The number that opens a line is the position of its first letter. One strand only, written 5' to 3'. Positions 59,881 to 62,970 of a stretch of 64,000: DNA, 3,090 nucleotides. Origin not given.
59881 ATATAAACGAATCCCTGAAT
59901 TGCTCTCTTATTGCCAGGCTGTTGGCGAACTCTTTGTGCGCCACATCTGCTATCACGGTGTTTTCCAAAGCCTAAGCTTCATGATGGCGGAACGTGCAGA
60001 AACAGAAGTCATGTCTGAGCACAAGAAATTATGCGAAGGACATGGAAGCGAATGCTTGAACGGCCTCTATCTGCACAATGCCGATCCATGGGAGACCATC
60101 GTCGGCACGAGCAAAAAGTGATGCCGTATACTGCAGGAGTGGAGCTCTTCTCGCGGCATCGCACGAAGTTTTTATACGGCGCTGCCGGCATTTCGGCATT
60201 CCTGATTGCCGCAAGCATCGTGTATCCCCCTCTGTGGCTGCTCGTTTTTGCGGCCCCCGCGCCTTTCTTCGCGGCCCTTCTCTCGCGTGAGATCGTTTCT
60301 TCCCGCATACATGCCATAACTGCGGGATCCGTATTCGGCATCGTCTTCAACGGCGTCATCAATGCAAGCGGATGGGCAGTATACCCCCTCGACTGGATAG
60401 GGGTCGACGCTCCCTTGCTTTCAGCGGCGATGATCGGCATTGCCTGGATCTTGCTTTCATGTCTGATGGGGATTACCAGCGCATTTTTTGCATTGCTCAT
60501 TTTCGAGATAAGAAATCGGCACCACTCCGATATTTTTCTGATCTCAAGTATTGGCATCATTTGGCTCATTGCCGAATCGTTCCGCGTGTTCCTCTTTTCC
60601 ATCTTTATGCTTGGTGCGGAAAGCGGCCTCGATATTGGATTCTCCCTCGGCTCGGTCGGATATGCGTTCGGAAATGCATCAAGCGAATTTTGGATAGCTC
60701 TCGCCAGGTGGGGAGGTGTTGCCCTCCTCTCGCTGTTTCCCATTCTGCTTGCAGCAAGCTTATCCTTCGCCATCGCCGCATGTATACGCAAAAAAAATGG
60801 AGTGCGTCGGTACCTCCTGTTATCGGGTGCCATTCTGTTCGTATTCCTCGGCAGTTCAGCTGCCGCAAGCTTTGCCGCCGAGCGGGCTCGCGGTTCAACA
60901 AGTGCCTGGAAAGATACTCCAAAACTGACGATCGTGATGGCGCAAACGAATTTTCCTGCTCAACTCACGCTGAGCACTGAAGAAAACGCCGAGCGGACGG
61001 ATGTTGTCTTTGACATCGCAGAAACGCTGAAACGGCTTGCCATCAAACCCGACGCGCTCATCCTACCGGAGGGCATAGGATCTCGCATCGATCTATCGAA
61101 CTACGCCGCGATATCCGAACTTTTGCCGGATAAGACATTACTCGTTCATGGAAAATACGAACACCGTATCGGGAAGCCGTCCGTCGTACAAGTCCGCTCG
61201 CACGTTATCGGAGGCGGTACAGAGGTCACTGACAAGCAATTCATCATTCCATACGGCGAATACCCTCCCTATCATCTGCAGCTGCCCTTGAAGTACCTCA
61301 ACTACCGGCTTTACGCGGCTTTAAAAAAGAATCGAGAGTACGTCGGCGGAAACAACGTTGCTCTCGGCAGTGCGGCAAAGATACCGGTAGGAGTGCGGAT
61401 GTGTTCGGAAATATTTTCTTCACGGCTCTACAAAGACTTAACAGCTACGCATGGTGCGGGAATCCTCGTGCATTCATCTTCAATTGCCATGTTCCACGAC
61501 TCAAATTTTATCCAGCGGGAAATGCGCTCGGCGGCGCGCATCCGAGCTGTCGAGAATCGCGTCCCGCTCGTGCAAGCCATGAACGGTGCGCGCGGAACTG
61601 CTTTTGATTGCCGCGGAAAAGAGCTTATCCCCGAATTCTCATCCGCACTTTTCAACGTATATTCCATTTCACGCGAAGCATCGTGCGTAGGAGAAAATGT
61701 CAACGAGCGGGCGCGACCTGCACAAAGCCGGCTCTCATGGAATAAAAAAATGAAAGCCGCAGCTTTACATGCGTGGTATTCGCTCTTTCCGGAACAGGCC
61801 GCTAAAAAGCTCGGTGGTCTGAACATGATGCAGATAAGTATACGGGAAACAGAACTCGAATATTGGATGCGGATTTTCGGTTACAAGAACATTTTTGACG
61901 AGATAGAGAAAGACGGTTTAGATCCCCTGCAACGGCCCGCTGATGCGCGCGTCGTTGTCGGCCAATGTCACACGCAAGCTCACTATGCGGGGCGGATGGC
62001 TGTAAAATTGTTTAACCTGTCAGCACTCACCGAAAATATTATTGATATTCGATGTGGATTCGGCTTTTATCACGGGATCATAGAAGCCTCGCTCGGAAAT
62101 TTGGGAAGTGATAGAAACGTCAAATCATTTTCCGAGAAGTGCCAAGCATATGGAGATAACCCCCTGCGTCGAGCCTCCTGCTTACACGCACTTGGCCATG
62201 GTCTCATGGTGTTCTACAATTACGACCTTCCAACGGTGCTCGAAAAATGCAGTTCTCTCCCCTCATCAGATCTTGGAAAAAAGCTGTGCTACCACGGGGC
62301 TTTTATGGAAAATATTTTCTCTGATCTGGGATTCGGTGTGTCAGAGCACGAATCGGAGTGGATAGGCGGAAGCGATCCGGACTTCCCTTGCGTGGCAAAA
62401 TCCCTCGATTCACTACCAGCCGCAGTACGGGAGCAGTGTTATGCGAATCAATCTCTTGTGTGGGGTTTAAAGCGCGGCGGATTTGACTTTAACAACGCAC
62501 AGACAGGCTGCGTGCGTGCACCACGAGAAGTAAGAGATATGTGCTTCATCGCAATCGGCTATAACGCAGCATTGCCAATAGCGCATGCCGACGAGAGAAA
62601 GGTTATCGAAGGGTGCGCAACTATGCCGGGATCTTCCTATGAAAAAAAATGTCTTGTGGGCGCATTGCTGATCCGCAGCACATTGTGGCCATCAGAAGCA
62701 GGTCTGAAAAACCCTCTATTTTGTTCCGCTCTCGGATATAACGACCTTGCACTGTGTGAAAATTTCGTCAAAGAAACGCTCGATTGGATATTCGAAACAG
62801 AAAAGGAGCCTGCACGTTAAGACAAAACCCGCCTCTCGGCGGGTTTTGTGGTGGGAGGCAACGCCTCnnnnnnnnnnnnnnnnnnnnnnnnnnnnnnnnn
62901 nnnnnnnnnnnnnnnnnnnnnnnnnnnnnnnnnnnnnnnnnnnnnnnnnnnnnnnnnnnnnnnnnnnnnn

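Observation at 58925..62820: Novel Cys/His repeat domain shared by two adjacent proteins, one fused to an Lnt-like N-acyltransferase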

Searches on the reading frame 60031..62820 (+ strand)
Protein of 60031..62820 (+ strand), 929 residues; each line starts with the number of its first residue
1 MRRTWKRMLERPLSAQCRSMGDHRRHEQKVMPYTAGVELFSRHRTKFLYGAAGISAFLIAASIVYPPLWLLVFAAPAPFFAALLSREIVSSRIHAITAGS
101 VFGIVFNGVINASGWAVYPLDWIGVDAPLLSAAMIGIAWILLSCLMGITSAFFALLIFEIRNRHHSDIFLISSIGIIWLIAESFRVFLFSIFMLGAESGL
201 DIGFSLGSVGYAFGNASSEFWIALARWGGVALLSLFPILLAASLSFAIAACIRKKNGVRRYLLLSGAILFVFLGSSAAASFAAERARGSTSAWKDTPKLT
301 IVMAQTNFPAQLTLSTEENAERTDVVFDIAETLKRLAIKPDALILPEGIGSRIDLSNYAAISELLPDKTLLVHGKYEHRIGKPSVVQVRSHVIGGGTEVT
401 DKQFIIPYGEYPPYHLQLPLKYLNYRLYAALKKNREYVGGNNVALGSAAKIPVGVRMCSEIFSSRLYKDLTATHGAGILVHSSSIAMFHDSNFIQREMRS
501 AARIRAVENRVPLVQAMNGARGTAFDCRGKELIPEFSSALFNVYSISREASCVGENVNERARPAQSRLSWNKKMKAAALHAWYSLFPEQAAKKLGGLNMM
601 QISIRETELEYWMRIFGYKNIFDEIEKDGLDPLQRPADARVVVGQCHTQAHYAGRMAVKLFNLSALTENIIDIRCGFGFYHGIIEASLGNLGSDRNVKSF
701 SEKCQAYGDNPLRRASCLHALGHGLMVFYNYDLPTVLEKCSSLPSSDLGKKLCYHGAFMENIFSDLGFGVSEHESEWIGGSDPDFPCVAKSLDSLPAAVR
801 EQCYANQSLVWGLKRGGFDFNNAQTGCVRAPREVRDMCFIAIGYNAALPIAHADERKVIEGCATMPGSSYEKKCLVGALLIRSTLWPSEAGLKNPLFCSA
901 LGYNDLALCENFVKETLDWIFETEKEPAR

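Call 5: search_protein_families(library=pfam, proteins=[window:60031-62820:+], max_evalue=0.1)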
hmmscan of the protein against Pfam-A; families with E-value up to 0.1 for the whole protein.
window:60031-62820:+ (929 aa): 0 families

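Call 8: search_protein_families(library=ncbifam, proteins=[window:60121-62820:+], max_evalue=1)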
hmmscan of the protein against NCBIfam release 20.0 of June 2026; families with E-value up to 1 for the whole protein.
window:60121-62820:+ (899 aa): 2 families
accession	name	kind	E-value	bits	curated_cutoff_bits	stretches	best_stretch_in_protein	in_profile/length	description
TIGR00546.1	lnt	equivalog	1.7e-25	90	132.9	1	84-500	4-394/395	apolipoprotein N-acyltransferase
NF008732.0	PRK11753.1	equivalog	0.14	11.6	266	1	291-323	140-172/214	cAMP-activated global transcriptional regulator CRP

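Call 9: search_solved_structures(query=window:60121-62820:+, max_evalue=10, show_alignments=2)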
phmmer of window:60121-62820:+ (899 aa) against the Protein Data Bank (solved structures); distinct sequences matched with E-value up to 10: 4.
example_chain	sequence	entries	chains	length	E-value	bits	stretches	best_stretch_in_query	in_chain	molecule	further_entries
1oy1_A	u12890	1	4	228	0.23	12.4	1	307-353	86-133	PUTATIVE sigma cross-reacting protein 27A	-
1vhq_A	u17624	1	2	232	0.24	12.3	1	307-353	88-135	Enhancing lycopene biosynthesis protein 2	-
4i0b_A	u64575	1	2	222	0.46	11.4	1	274-324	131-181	Catabolite gene activator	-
5lir_A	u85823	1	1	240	1.3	9.9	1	309-353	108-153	Sigma cross-reacting protein 27A (SCRP-27A)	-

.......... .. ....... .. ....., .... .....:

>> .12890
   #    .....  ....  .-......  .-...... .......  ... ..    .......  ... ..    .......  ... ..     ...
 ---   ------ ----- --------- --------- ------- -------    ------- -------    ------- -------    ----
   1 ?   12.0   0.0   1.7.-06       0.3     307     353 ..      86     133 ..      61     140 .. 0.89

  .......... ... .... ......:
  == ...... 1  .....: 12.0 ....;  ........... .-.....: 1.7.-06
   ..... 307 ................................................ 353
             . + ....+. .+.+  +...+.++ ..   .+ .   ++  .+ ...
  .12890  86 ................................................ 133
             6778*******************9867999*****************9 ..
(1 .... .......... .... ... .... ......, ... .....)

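Call 12: find_homologous_proteins(query=window:60121-62820:+, max_evalue=0.001)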
Query window:60121-62820:+ (899 aa): 3 proteins with E <= 0.001 among 8000 candidates.
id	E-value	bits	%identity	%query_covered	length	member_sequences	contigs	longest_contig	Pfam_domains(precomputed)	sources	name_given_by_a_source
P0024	0.0e+0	2056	100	100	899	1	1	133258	-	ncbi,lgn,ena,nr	ncbi:MAG: hypothetical protein G01um10148_728 [Parcubacteria group bacterium Gr01-1014_8]|nr:MAG: hy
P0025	4.1e-131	457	46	56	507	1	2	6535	-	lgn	-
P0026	1.5e-130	455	44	55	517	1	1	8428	-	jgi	jgi:apolipoprotein N-acyltransferase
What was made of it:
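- Checked: NCBI's 899-aa product fits the ATG at 60121 (call 12).
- The identical 899-aa product is recorded from the NCBI, ENA and Logan sources (call 12).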

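Call 14: find_encoding_contigs(protein=P0025, flank=6000, max_places=3)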
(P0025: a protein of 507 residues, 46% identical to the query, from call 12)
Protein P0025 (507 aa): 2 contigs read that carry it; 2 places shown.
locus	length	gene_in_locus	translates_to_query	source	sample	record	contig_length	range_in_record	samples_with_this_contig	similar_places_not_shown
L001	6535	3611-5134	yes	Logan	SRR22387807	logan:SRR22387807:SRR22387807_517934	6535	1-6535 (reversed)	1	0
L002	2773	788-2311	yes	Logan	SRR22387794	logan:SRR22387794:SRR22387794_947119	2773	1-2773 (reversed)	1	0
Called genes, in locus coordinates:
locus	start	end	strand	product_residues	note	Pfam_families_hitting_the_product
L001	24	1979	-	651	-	PF01871:AMMECR1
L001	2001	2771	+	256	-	PF13640:2OG-FeII_Oxy_3, PF13661:2OG-FeII_Oxy_4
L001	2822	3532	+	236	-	PF00106:adh_short, PF01370:Epimerase (weak), PF13561:adh_short_C2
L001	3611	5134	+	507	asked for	-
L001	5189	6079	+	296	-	-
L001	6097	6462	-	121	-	PF00338:Ribosomal_S10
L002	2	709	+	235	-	?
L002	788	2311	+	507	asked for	-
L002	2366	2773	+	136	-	?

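Call 15: find_encoding_contigs(protein=P0026, flank=6000, max_places=3)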
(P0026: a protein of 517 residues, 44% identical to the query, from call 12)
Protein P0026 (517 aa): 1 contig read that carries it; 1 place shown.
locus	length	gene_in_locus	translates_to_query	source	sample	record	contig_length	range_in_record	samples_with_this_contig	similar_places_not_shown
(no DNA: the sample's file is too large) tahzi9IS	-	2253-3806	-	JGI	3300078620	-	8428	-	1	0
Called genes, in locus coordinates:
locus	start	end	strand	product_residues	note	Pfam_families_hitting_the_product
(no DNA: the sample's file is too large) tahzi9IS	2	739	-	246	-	?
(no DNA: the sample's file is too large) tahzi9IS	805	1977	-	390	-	-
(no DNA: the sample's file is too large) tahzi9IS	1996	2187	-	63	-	-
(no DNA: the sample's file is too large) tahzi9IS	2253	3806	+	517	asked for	-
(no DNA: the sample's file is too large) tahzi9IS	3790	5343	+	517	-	-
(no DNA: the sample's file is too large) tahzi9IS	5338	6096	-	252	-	-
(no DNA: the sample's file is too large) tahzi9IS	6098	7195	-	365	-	-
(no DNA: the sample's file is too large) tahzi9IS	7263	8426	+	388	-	?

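Call 89: search_protein_families(library=ncbifam, proteins=[L001:2001-2771:+], max_evalue=0.01)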
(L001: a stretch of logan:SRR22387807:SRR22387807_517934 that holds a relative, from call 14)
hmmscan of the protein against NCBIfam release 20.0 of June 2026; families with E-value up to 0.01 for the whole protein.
L001:2001-2771:+ (256 aa): 1 family
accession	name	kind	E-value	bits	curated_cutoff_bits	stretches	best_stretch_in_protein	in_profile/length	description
NF041706.1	2OG_matur_YhhC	equivalog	1.5e-05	24.7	150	1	178-232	121-177/182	cyclophane-containing peptide 2OG-Fe(II) oxygenase YhhC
